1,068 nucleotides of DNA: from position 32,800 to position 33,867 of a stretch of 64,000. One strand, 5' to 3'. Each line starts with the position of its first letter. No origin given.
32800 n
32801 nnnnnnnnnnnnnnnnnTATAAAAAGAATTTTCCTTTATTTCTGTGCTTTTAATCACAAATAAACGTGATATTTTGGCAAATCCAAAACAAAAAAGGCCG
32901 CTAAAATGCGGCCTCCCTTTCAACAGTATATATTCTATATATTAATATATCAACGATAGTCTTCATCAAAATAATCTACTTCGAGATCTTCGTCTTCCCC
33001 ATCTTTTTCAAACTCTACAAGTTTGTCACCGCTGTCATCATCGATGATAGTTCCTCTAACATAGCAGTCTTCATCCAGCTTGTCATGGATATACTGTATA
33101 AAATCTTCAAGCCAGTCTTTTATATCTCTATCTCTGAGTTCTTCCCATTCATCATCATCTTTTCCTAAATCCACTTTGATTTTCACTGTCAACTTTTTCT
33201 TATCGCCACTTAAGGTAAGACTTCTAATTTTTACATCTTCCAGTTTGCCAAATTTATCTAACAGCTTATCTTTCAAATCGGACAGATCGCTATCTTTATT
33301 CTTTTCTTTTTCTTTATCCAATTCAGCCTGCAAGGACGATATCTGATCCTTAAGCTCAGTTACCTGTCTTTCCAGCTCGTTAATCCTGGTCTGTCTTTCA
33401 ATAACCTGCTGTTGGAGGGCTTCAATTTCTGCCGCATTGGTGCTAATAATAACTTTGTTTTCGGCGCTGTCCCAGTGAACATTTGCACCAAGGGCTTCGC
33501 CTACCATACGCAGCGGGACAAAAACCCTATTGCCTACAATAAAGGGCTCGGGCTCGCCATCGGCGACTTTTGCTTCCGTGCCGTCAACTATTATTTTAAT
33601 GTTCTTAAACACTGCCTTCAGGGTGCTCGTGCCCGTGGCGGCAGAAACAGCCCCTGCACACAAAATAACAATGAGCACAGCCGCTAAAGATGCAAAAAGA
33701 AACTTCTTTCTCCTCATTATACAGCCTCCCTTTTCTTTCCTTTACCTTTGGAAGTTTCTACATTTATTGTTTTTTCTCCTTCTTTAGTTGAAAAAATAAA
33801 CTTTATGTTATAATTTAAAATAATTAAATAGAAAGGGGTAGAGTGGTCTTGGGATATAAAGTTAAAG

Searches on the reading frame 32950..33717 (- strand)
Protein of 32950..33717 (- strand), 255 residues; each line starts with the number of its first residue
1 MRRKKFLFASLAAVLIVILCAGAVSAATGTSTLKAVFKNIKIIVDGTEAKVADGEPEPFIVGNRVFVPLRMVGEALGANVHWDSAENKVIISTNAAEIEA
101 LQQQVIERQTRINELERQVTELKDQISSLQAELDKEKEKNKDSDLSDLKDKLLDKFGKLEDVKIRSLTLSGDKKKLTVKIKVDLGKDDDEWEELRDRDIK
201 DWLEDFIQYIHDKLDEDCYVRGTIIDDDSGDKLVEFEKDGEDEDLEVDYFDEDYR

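Call 66: search_protein_families(library=pfam, proteins=[window:32950-33717:-], max_evalue=0.0001)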
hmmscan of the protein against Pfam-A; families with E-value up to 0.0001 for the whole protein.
window:32950-33717:- (255 aa): 1 family
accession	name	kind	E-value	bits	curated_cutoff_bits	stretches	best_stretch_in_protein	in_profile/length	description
PF07833.16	Cu_amine_oxidN1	-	9.6e-24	83.9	24.2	2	45-100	3-55/108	Copper amine oxidase N-terminal domain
